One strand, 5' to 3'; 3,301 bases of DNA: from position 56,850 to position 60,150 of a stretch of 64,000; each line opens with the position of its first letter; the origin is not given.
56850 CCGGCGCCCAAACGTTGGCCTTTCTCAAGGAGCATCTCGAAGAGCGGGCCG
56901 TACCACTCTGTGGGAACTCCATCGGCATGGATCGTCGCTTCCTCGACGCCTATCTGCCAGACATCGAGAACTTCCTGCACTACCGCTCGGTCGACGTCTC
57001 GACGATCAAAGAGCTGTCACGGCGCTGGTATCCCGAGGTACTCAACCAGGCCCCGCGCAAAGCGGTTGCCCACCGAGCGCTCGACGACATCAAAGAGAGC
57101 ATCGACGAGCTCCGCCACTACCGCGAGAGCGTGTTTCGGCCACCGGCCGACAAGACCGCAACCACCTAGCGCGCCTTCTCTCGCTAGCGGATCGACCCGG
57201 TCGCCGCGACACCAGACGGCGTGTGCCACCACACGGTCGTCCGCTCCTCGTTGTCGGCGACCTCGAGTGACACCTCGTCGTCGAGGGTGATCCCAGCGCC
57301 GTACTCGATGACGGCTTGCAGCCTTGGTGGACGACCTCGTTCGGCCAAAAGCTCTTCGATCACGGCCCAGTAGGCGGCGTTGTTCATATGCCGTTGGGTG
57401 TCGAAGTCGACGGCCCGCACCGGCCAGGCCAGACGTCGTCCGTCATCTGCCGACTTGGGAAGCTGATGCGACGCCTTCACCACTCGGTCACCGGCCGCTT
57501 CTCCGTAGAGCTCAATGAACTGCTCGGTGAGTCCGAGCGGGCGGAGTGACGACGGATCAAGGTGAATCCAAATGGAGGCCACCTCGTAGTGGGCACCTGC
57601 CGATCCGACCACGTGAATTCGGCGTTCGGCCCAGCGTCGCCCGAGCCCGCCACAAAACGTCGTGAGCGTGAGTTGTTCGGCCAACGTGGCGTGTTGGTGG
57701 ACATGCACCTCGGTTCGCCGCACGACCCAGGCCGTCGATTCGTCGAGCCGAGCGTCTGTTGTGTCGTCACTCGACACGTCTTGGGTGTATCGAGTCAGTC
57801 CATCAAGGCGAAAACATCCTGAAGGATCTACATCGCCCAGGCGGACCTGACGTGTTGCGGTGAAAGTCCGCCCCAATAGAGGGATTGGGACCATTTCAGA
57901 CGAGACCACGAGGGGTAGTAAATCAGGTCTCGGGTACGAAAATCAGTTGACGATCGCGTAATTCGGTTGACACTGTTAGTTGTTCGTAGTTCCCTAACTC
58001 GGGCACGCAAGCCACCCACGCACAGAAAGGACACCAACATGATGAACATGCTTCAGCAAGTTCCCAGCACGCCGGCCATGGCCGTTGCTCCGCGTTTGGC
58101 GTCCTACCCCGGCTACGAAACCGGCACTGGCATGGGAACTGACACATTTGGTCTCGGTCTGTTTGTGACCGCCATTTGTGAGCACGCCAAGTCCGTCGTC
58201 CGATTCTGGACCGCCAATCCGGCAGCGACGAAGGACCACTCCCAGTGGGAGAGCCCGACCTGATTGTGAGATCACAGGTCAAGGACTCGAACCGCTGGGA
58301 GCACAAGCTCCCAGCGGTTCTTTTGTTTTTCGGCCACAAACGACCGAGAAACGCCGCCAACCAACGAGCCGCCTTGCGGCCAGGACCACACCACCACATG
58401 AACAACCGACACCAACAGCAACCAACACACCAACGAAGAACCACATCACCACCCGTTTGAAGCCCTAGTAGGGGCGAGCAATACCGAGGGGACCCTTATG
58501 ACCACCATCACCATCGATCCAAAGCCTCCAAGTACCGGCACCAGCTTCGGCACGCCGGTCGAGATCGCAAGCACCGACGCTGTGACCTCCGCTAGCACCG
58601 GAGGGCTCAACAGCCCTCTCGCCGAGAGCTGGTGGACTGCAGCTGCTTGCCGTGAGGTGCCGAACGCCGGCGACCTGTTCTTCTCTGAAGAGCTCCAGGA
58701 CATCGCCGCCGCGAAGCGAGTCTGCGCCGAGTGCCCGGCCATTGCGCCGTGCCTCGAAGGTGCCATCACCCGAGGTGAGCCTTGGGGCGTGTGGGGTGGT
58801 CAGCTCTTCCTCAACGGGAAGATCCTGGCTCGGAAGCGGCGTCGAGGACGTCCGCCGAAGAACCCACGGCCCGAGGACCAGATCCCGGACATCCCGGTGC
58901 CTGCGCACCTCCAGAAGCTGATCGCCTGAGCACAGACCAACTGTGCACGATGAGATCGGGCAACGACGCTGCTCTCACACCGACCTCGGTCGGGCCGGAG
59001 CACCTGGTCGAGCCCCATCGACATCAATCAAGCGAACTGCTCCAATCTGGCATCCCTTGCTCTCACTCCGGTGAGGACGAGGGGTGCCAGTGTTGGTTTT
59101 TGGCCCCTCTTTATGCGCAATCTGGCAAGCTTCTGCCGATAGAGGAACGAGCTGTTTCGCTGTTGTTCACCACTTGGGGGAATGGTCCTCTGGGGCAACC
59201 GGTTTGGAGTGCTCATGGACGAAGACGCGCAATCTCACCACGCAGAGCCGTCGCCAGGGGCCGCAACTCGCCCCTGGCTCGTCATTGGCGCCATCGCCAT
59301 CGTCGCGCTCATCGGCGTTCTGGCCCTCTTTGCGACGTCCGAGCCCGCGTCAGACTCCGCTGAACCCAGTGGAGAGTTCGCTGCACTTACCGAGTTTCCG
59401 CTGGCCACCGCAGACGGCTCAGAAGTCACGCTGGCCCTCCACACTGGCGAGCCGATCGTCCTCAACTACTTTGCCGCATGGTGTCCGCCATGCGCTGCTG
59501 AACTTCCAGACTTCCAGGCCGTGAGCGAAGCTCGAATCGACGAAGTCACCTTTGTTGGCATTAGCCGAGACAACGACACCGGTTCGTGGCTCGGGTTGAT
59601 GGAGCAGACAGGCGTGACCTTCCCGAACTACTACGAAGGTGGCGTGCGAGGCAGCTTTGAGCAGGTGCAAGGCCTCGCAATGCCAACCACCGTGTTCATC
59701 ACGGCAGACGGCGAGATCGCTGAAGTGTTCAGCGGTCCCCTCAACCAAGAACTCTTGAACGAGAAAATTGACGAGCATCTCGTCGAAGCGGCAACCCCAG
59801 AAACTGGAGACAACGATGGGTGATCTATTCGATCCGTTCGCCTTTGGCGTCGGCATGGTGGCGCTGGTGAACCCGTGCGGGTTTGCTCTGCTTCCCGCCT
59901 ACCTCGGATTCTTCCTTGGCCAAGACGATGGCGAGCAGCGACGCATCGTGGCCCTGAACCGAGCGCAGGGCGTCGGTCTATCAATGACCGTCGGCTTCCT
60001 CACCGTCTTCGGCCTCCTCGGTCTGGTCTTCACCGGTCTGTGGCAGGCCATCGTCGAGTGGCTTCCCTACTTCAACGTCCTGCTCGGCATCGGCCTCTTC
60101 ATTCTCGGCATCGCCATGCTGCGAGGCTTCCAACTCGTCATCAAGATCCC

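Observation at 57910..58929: WhiB7-like gene behind a ~590-bp leader with small ORF, strong intrinsic terminator and a C/A-rich G-poor tract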

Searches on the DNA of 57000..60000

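Call 4: search_rna_families(source=window, start=57000, end=60000, threshold=evalue, max_evalue=1, show_alignments=2)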
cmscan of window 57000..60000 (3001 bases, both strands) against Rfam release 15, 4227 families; matches with E-value up to 1: 0.
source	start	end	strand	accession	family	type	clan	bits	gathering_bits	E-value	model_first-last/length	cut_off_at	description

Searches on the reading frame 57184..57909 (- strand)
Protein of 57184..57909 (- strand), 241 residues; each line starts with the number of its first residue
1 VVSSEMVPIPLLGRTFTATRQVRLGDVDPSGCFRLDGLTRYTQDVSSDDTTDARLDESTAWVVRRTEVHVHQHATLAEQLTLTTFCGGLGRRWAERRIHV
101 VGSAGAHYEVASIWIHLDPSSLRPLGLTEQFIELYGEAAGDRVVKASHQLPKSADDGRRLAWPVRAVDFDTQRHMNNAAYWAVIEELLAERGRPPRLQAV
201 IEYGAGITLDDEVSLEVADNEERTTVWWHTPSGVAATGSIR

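Call 5: search_protein_families(library=pfam, proteins=[window:57184-57909:-], max_evalue=0.01)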
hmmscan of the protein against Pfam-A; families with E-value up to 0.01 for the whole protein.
window:57184-57909:- (241 aa): 2 families
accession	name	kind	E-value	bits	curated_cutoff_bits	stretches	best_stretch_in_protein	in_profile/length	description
PF01643.23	Acyl-ACP_TE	-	3.2e-15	56.5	23.7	1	14-135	2-131/131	Acyl-ACP thioesterase N-terminal domain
PF20791.3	Acyl-ACP_TE_C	-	1.2e-07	32.2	21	1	155-221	5-73/101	Acyl-ACP thioesterase C-terminal domain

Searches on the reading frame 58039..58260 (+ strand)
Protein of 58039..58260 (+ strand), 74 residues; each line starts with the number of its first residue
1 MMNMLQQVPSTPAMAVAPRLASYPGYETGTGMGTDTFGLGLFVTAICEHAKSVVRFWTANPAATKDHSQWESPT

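Call 5: search_protein_families(library=pfam, proteins=[window:58039-58260:+], max_evalue=0.01)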
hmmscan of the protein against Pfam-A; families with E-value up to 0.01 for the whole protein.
window:58039-58260:+ (74 aa): 0 families

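Call 7: find_homologous_proteins(query=window:58039-58260:+, max_evalue=0.01)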
Query window:58039-58260:+ (74 aa): 5 proteins with E <= 0.01 among 6 candidates.
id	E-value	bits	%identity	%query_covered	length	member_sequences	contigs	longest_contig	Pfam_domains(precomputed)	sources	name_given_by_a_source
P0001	6.4e-44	164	100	100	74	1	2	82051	-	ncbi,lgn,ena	-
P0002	3.0e-34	134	85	100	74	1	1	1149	-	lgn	-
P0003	8.0e-28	113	79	100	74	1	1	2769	-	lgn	-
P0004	7.9e-26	107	72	100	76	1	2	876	-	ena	-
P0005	1.3e-20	91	61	100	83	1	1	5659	-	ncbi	-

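Call 26: search_protein_families(library=ncbifam, proteins=[window:58039-58260:+], max_evalue=0.01)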
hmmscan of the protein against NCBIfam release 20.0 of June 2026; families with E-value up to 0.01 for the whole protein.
window:58039-58260:+ (74 aa): 0 families

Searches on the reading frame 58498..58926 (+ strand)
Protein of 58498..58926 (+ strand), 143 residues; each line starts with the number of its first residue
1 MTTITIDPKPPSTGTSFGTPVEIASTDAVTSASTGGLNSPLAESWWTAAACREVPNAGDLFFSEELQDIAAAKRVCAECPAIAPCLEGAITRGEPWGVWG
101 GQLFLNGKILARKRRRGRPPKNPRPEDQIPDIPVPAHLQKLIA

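Call 5: search_protein_families(library=pfam, proteins=[window:58498-58926:+], max_evalue=0.01)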
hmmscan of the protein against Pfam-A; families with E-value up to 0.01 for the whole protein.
window:58498-58926:+ (143 aa): 1 family
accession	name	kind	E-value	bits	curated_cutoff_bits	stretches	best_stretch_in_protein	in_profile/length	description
PF02467.21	Whib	-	9.3e-15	55.4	23.6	1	45-101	1-56/65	Transcription factor WhiB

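Call 6: find_related_loci(query=window:58498-58926:+, collection=genome_contigs, flank=3000)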
Query window:58498-58926:+ (143 aa) in genome_contigs; peptide patterns used: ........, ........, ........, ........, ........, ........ (x = any residue, [..] = any of these).
600 stretches matched a pattern (row limit reached: there are more); 518 encode a relative of the query (tblastn E <= 1e-3); the best 80 are kept; 80 distinct loci.
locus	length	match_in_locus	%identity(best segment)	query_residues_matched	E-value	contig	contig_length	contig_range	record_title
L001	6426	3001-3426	80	3-143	6e-72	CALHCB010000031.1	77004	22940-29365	MAG: uncultured Acidimicrobiales bacterium isolate R4_Bin_Bin_147_sub_1 genome assembly, contig: c_000005350187, whole g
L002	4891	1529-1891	81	14-143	2e-58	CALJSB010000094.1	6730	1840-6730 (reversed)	MAG: uncultured Acidimicrobiales bacterium isolate R1_Bin_METABAT__39_1 genome assembly, contig: c_000001745800, whole g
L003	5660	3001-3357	71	21-143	1e-53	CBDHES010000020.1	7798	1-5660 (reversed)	MAG: Acidimicrobiales bacterium isolate ded2b68e-7136-4fe8-9fc6-91e6ec3c69ec genome assembly, contig: contig_20, whole g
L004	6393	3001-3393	62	1-143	7e-54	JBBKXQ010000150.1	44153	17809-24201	MAG: Acidimicrobiales bacterium isolate metabat_bins.134 k119_241666, whole genome shotgun sequence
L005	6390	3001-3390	65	19-143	1e-51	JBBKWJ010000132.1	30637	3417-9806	MAG: Acidimicrobiales bacterium isolate metabat_bins.301 k119_3146313, whole genome shotgun sequence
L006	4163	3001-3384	64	17-143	4e-51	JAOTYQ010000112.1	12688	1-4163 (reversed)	MAG: Acidimicrobiia bacterium isolate 21_Jan_SF_Bin50 21_Jan_SF_Bin50_scaffold_3692_c1, whole genome shotgun sequence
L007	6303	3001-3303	78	43-143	2e-50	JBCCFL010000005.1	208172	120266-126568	MAG: Actinomycetota bacterium isolate P01_B01_bin.18 k141_3339877_length_208172_cov_59.5623, whole genome shotgun sequen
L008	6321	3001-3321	73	37-143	6e-50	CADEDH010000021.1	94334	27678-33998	MAG: uncultured actinobacterium isolate Actinobacteria sp. RBC023 genome assembly, contig: MAG023_21, whole genome shotg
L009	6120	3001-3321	73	37-143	1e-49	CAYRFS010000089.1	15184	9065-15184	MAG TPA_asm: uncultured Acidimicrobiaceae bacterium isolate SRP237561_co1_99 genome assembly, contig: NODE_6914_length_1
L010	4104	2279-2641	67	18-138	2e-47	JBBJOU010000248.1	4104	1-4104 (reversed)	MAG: Acidimicrobiales bacterium isolate RDP_SRG_05 NODE_17666_length_4104_cov_12.693999, whole genome shotgun sequence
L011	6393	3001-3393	58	5-142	9e-47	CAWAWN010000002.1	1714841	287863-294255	MAG: uncultured Microthrixaceae bacterium isolate MFD05502.bin.2.91 genome assembly, contig: contig_15810, whole genome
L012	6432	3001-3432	58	2-142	2e-46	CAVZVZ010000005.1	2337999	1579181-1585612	MAG: uncultured Iamiaceae bacterium isolate MFD02134.bin.1.179 genome assembly, contig: contig_7738, whole genome shotgu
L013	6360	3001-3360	63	24-139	1e-45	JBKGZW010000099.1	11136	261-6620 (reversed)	MAG: Acidimicrobiales bacterium isolate C5M10_5 NODE_2649_length_11136_cov_10.426496, whole genome shotgun sequence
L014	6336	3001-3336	63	23-140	1e-45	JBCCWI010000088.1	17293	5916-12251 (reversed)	MAG: Actinomycetota bacterium isolate P01_E01_bin.9 k141_1604372_length_17293_cov_20.0000, whole genome shotgun sequence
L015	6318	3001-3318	68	38-142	9e-46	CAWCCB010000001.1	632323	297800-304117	MAG: uncultured Microthrixaceae bacterium isolate MFD05502.bin.3.230 genome assembly, contig: contig_10883, whole genome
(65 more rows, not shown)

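Call 25: find_homologous_proteins(query=window:58498-58926:+, max_evalue=0.00001)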
Query window:58498-58926:+ (143 aa): 2154 proteins with E <= 0.00001 among 2181 candidates; the best 120 are listed.
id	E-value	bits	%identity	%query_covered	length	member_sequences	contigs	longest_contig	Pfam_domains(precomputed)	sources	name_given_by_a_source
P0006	1.0e-80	287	89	99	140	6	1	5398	PF02467.22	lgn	-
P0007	3.5e-78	279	87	99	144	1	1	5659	PF02467.22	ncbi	-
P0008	5.7e-73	262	84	99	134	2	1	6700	PF02467.22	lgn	-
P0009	6.5e-72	258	84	99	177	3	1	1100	PF02467.22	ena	-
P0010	5.3e-71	255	86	99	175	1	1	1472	PF02467.22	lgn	-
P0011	1.2e-69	251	80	99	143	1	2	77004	PF02467.22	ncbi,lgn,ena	-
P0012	2.9e-69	250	81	99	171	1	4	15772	PF02467.22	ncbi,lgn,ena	-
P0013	6.6e-69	249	84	99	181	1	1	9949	PF02467.22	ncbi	-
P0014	4.7e-60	220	71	100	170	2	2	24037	PF02467.22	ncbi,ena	-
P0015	1.6e-56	208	75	83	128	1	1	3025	PF02467.22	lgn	-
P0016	8.0e-56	206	76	85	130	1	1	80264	PF02467.22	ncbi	-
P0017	4.2e-54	201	81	74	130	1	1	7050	PF02467.22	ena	-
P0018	1.0e-53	199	64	100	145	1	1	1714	PF02467.22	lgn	-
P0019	1.4e-53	199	65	100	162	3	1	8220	PF02467.22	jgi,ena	-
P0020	1.8e-53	199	70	100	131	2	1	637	PF02467.22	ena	-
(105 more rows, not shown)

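Call 26: search_protein_families(library=ncbifam, proteins=[window:58498-58926:+], max_evalue=0.01)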
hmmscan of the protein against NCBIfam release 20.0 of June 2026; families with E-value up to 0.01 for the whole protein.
window:58498-58926:+ (143 aa): 0 families

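Call 27: search_solved_structures(query=window:58498-58926:+, max_evalue=0.01, show_alignments=3)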
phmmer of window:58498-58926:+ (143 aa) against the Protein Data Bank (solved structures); distinct sequences matched with E-value up to 0.01: 9.
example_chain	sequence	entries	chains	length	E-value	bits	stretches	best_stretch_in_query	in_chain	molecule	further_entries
7kif_Z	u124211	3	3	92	2.3e-16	63.4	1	58-122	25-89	Probable transcriptional regulator WhiB7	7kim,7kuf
7kug_A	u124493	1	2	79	1.7e-11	47.5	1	58-111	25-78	Probable transcriptional regulator WhiB7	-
5oay_A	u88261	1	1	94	1.6e-07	34.6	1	44-116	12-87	Transcriptional regulator WhiB1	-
6ono_A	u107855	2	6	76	8.9e-07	32.2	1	45-110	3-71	Transcription regulator WhiB1 | Transcriptional regulator WhiB1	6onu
8cyf_A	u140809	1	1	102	4e-06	30.1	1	67-105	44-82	Redox- and pH-responsive transcriptional regulator WhiB3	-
8cwr_A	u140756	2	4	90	6e-06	29.5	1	67-102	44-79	Redox- and pH-responsive transcriptional regulator WhiB3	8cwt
8dy7_H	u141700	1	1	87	6.2e-06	29.5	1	44-103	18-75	Transcriptional regulator WhiB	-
8dy9_H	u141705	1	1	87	8.2e-06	29.1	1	44-102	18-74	Transcriptional regulator WhiB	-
7f7n_A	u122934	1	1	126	0.00067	22.9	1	44-107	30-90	Transcriptional regulator WhiB4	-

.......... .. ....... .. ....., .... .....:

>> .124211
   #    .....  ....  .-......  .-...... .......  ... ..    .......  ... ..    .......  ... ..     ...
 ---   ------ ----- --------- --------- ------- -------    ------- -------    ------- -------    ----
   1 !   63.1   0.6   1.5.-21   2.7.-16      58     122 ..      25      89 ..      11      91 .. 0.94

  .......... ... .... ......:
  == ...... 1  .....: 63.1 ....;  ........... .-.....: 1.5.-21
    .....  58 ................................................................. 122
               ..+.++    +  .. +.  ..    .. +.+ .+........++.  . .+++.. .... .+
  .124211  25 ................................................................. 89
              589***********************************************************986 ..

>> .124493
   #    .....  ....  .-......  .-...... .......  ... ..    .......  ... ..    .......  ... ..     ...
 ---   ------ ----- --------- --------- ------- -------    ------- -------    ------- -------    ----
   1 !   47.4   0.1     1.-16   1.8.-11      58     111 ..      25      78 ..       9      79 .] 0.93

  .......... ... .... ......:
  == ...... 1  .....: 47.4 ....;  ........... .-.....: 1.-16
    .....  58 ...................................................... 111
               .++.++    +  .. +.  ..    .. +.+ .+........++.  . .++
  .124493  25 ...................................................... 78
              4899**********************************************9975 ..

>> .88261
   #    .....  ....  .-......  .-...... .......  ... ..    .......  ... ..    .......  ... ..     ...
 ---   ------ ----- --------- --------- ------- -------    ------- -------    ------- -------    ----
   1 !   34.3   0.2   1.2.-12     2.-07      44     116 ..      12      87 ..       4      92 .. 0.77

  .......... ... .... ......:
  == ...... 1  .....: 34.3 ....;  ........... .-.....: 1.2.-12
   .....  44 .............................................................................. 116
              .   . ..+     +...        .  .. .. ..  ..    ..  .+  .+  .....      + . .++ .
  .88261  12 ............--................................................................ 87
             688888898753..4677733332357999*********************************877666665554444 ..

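Call 33: find_encoding_contigs(protein=P0006, flank=1500, max_places=1)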
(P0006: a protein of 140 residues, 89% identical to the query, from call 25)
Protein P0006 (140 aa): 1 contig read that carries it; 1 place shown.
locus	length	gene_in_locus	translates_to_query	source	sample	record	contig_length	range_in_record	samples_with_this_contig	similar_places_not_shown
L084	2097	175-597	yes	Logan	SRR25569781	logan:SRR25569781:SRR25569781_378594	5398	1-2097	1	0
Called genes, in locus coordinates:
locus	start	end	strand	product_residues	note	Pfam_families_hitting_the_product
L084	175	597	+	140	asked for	PF02467:Whib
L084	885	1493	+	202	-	PF08534:Redoxin, PF00578:AhpC-TSA, PF00085:Thioredoxin (faint), PF13098:Thioredoxin_2 (faint)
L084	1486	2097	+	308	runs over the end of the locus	-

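Call 34: find_encoding_contigs(protein=P0007, flank=1500, max_places=1)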
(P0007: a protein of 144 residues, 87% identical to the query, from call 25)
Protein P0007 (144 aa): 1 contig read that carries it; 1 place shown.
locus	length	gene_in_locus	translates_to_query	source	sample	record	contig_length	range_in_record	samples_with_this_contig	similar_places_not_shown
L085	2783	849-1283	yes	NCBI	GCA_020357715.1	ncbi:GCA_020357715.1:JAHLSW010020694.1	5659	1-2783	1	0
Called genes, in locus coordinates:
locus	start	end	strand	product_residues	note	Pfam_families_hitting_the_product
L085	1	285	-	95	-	?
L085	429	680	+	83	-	-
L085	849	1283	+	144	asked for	PF02467:Whib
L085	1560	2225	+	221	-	PF08534:Redoxin, PF00578:AhpC-TSA, PF00085:Thioredoxin (faint)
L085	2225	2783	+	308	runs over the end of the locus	-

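Call 35: find_encoding_contigs(protein=P0008, flank=1500, max_places=1)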
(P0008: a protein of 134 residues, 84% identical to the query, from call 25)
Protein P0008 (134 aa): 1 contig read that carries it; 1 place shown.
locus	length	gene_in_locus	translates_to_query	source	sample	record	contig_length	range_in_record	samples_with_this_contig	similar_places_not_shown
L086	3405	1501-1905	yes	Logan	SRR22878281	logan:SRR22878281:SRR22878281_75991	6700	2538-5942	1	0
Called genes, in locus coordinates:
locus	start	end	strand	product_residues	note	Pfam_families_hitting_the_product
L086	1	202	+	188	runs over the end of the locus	PF00929:RNase_T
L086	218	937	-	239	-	PF01643:Acyl-ACP_TE, PF20791:Acyl-ACP_TE_C (weak)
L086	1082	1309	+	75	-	-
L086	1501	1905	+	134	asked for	PF02467:Whib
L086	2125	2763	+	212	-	PF08534:Redoxin, PF00578:AhpC-TSA, PF00085:Thioredoxin (faint)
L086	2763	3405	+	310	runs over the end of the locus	-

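Call 36: find_encoding_contigs(protein=P0013, flank=1500, max_places=1)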
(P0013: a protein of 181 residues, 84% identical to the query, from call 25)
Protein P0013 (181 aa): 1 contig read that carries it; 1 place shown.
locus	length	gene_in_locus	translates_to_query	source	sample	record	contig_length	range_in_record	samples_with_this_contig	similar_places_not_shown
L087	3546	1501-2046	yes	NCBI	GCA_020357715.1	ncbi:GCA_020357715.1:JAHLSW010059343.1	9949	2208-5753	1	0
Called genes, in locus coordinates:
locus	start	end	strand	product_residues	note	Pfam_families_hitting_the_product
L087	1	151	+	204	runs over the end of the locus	PF00929:RNase_T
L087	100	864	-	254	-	PF01643:Acyl-ACP_TE, PF20791:Acyl-ACP_TE_C (weak)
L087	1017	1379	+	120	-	-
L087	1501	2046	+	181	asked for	PF02467:Whib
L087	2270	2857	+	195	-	PF00578:AhpC-TSA, PF08534:Redoxin, PF00085:Thioredoxin (weak)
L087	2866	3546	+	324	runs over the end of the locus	-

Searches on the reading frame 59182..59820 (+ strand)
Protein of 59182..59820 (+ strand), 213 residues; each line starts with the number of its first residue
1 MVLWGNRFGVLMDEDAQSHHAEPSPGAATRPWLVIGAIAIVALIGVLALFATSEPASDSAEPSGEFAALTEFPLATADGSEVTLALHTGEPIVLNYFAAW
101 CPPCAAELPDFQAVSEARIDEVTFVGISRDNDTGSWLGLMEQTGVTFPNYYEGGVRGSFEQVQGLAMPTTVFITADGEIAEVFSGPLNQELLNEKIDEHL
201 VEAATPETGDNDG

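Call 5: search_protein_families(library=pfam, proteins=[window:59182-59820:+], max_evalue=0.01)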
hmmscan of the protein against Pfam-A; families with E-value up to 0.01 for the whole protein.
window:59182-59820:+ (213 aa): 4 families
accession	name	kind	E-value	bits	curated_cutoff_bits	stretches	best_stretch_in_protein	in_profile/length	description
PF08534.16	Redoxin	-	3.4e-15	56.6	26.6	1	70-190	10-139/148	Redoxin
PF00578.27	AhpC-TSA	-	2.3e-13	50.6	26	1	70-181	6-123/124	AhpC/TSA family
PF00085.26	Thioredoxin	-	7.4e-06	26.4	23.5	1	89-131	18-60/103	Thioredoxin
PF13905.12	Thioredoxin_8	-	0.00064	20.4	27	1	89-143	1-57/94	Thioredoxin-like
